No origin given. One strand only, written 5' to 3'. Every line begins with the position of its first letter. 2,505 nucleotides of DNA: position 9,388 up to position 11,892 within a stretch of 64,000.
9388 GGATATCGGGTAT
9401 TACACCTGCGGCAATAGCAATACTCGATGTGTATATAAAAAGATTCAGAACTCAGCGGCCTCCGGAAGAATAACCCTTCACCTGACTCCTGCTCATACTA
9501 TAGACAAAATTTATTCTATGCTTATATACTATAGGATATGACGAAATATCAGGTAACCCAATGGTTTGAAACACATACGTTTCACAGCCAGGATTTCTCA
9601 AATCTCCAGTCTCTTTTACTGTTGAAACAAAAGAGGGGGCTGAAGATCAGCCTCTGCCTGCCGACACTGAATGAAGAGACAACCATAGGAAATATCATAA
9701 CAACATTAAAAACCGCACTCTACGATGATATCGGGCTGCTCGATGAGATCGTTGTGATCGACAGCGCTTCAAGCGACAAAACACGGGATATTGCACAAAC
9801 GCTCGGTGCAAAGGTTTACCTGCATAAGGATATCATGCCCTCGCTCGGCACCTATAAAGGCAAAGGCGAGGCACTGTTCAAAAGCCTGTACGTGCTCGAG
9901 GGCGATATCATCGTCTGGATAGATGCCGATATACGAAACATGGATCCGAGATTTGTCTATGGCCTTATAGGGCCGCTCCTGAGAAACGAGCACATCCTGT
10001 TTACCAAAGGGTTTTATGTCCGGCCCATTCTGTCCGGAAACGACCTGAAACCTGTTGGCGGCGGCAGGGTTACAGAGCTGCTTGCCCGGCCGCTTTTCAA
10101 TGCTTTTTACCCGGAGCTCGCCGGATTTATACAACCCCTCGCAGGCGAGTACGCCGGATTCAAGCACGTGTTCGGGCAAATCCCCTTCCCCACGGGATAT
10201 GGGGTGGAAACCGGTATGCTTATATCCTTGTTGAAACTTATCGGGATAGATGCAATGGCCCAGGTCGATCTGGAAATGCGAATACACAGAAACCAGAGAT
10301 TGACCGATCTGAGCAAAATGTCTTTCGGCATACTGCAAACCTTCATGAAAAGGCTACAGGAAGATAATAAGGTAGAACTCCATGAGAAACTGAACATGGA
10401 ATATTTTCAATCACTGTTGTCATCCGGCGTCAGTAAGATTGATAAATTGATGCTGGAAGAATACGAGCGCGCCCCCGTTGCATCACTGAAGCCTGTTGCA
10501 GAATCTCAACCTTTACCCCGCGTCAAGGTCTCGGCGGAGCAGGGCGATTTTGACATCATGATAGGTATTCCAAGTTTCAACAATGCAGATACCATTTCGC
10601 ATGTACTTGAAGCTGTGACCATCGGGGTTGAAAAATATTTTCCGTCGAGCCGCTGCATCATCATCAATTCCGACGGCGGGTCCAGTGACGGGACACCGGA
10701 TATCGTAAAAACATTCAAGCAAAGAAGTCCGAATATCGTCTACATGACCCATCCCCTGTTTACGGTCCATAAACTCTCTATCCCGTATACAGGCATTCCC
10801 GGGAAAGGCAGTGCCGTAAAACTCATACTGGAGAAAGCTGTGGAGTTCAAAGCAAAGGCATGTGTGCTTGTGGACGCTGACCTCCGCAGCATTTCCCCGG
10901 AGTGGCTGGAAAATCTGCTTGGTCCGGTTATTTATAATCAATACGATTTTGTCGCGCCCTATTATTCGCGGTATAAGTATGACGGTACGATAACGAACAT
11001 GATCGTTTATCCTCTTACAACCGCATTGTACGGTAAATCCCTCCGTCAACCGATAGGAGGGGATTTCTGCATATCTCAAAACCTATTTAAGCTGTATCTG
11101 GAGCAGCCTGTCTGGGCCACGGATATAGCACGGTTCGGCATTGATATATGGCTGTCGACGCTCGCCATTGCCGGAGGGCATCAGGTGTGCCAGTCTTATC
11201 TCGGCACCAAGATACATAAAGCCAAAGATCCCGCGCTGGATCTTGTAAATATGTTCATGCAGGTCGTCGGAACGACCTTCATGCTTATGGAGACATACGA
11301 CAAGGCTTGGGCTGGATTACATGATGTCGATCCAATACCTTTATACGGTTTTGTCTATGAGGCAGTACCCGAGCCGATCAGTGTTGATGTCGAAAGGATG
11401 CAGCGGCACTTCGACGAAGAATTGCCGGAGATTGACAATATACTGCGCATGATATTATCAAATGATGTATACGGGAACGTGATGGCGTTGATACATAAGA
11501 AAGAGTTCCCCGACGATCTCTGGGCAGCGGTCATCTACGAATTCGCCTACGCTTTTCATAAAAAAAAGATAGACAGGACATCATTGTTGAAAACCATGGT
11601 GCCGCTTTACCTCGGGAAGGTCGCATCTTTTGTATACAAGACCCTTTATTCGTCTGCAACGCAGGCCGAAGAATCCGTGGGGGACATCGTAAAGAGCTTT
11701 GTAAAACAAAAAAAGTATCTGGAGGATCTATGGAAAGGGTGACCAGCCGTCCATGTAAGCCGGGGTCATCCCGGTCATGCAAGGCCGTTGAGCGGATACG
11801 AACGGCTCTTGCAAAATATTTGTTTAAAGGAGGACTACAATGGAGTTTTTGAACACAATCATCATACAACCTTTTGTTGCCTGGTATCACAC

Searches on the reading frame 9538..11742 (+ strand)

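Call 5: search_protein_families(library=pfam, proteins=[window:9538-11742:+], max_evalue=0.01)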
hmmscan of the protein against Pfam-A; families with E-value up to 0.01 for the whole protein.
window:9538-11742:+ (734 aa): 2 families
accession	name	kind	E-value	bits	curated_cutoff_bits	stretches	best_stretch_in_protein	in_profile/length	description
PF00535.33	Glycos_transf_2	-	3.5e-21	76.3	23.3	2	38-156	1-112/168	Glycosyl transferase family 2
PF21969.2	MGS_GT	-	5.2e-06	26.5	27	1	420-573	73-230/239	Mannosylglycerate synthase, GT domain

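Call 6: search_protein_families(library=ncbifam, proteins=[window:9538-11742:+], max_evalue=0.01)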
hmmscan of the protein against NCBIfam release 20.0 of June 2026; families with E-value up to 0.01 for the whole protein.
window:9538-11742:+ (734 aa): 16 families
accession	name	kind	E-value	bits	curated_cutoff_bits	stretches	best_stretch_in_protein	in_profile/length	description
NF010496.0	PRK13915.1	equivalog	2.8e-122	407.6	262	2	5-315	4-303/307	glucosyl-3-phosphoglycerate synthase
TIGR04182.1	glyco_TIGR04182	equivalog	3.5e-17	62.7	325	1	38-152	3-104/293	S-layer glycoprotein N-glycosyltransferase AglJ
NF040724.1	GpgS_Meth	equivalog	1.2e-16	60.5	700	1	102-283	115-310/402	glucosyl-3-phosphoglycerate synthase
TIGR03937.1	PgaC_IcaA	equivalog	4.5e-12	45.6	422.3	2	26-141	36-144/407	poly-beta-1,6-N-acetyl-D-glucosamine synthase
TIGR04283.1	glyco_like_mftF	equivalog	3.7e-10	39.8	182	1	37-95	1-55/221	TIGR04283 family arsenosugar biosynthesis glycosyltransferase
NF045692.1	OglycostaseCruG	equivalog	4e-09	35.9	600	1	36-90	42-92/386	2'-O-glycosyltransferase CruG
NF038302.1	EPS_HpsE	equivalog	4.5e-08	32.4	300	1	36-131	2-96/307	hormogonium polysaccharide biosynthesis glycosyltransferase HpsE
TIGR03111.1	glyc2_xrt_Gpos1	hypoth_equivalog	4.9e-07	28.9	363.95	1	36-132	50-142/439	TIGR03111 family XrtG-associated glycosyltransferase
TIGR03469.1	HpnB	hypoth_equivalog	1.2e-06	27.8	379.25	0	36-93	45-99/386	hopene-associated glycosyltransferase HpnB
NF047683.1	TeichurnBiosyTuaG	equivalog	2.8e-06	27.2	400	0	36-91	7-58/252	teichuronic acid biosynthesis protein TuaG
NF047588.1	GlcsyltransPgfSStrep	equivalog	3.3e-06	26.5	500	1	35-140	1-103/308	glycosyltransferase PgfS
NF007986.1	PRK10714.1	equivalog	1.7e-05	24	529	1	36-135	7-104/316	undecaprenyl-phosphate 4-deoxy-4-formamido-L-arabinose transferase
NF058614.1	PPMAGASynPpgS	equivalog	3.2e-05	23.4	370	0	39-96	4-54/226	polyprenyl-phospho-N-acetylgalactosaminyl synthase PpgS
NF041391.1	DPhHxTase_Halo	equivalog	0.00027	20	375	1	43-131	3-78/213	dolichyl-phosphate hexose transferase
NF041865.1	EpsU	equivalog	0.0019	17.3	700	0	35-131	39-132/394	exopolysaccharide biosynthesis GT2 family glycosyltransferase EpsU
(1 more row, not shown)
